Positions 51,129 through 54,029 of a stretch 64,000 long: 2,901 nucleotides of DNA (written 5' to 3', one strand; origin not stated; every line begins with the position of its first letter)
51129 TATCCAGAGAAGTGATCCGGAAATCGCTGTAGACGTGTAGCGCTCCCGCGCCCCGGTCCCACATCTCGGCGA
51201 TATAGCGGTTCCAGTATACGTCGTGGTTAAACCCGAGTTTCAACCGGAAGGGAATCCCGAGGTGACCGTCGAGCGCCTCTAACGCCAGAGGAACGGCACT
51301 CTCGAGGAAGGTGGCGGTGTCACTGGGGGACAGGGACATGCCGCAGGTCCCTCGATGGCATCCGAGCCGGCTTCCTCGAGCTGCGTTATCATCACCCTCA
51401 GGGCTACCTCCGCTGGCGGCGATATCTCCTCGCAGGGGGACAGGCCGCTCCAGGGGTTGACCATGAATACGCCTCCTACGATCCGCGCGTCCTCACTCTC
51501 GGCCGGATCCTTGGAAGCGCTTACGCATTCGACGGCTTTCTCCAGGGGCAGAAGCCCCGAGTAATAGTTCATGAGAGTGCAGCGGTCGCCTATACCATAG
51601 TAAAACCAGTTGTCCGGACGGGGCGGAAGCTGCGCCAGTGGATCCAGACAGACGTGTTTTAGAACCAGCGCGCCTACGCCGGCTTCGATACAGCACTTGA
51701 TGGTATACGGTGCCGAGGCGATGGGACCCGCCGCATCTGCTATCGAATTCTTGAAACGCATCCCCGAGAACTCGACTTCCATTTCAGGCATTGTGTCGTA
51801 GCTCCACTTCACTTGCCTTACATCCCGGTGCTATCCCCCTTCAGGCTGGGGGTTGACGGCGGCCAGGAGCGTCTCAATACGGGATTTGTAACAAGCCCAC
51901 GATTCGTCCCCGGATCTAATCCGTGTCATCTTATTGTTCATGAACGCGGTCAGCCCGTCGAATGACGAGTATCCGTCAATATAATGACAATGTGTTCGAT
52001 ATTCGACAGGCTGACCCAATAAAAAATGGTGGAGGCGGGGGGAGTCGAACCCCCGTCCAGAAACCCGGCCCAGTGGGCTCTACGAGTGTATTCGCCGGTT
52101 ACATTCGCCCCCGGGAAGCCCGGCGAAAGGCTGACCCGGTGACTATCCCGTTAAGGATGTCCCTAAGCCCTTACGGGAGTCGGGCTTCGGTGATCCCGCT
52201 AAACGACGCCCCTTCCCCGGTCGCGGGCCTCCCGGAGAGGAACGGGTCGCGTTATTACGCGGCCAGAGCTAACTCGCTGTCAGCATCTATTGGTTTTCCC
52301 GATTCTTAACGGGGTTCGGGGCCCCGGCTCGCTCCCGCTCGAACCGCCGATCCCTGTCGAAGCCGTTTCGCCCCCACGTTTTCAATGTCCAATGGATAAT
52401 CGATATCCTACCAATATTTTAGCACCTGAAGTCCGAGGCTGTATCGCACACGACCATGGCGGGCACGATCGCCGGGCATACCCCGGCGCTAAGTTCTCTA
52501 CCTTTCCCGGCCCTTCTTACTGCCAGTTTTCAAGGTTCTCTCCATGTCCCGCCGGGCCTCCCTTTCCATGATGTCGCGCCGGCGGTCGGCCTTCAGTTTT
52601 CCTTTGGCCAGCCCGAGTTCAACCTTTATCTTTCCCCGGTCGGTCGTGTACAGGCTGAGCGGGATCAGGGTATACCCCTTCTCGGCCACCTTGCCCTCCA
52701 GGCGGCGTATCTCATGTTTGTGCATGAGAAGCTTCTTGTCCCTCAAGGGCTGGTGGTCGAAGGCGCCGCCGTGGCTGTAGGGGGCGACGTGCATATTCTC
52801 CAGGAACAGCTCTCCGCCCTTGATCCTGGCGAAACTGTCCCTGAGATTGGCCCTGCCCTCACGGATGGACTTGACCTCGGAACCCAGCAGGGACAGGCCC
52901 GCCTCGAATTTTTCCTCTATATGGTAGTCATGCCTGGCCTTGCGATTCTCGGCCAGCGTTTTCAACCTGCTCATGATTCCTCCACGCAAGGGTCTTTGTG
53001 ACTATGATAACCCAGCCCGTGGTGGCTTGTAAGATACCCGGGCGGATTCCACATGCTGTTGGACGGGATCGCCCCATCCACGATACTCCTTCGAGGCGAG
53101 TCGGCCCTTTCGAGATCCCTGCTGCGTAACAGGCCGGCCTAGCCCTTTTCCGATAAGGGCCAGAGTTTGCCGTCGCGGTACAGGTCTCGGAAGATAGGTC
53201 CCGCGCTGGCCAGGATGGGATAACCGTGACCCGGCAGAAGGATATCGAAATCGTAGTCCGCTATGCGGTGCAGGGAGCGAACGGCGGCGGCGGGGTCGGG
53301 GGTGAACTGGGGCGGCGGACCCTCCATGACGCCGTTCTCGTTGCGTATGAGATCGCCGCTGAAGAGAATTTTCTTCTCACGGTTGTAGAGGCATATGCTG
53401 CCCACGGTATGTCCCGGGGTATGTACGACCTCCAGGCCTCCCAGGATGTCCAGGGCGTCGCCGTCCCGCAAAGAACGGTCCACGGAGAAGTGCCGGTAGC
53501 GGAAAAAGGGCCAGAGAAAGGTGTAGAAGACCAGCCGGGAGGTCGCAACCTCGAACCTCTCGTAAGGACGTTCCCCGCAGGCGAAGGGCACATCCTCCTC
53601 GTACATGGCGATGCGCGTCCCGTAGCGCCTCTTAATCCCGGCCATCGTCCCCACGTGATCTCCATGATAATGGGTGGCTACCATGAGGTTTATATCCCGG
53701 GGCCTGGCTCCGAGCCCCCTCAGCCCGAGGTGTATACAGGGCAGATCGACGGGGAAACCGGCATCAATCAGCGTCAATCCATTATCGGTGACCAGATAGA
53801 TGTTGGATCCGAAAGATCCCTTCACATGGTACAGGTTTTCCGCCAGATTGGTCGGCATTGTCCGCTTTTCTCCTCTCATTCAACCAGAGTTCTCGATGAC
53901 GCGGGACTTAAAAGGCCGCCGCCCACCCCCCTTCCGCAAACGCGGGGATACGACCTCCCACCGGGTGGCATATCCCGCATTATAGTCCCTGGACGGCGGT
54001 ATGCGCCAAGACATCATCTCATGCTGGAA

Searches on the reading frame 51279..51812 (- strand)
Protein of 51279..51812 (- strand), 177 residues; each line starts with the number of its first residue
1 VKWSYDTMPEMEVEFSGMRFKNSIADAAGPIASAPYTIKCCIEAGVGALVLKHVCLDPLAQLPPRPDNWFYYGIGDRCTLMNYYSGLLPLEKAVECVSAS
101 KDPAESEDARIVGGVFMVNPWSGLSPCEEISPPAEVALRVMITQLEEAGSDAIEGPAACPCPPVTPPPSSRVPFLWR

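Call 48: search_protein_families(library=pfam, proteins=[window:51279-51812:-], max_evalue=0.0001)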
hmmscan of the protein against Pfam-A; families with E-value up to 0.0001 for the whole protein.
window:51279-51812:- (177 aa): 0 families

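Call 52: search_protein_families(library=pfam, proteins=[window:51279-51812:-], max_evalue=1)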
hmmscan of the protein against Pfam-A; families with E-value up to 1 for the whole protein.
window:51279-51812:- (177 aa): 0 families

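Call 56: list_cluster_members(proteins=[window:51279-51812:-, window:51279-51791:-, window:50971-51339:-, window:50741-50971:-, window:50316-50717:-, window:31974-32999:-, window:52498-52989:-, window:48122-50281:+])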
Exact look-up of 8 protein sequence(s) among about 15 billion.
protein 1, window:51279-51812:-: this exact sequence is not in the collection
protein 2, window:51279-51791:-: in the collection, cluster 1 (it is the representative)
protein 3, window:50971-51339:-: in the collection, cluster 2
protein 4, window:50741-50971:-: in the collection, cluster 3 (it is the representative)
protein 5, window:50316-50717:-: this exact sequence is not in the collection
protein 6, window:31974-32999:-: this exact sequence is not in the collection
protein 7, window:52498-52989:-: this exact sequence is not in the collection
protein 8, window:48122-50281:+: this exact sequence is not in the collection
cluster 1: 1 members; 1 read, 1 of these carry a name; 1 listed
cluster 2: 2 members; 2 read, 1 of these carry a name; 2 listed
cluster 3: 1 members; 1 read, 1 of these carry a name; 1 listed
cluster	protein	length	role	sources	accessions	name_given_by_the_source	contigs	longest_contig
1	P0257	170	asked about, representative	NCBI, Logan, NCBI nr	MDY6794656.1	MAG: hypothetical protein SWK76_05145 [Actinomycetota bacterium] | hypothetical protein [Actinomycetota bacterium]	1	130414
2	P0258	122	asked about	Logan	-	-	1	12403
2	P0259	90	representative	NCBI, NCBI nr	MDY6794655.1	MAG: hypothetical protein SWK76_05140 [Actinomycetota bacterium] | hypothetical protein [Actinomycetota bacterium]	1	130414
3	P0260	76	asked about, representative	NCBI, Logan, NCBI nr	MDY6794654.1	MAG: hypothetical protein SWK76_05135 [Actinomycetota bacterium] | hypothetical protein [Actinomycetota bacterium]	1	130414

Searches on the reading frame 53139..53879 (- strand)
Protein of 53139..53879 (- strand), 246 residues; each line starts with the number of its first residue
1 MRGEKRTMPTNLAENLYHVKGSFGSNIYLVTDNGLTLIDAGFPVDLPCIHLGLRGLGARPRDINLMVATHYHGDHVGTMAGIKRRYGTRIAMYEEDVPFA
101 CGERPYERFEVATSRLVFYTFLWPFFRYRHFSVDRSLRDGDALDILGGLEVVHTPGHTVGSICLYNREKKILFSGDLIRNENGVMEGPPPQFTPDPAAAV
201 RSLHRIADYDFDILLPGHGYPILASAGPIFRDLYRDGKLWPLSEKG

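Call 47: search_protein_families(library=pfam, proteins=[window:53139-53879:-], max_evalue=0.00001)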
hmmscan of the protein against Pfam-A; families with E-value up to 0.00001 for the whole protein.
window:53139-53879:- (246 aa): 2 families
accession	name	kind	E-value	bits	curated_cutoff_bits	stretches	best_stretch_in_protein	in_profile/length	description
PF00753.33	Lactamase_B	-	9.2e-31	107.8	22.7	1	23-218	4-196/196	Metallo-beta-lactamase superfamily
PF19583.5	ODP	-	3.3e-07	30.8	27.2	0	139-179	95-138/194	ODP family beta lactamase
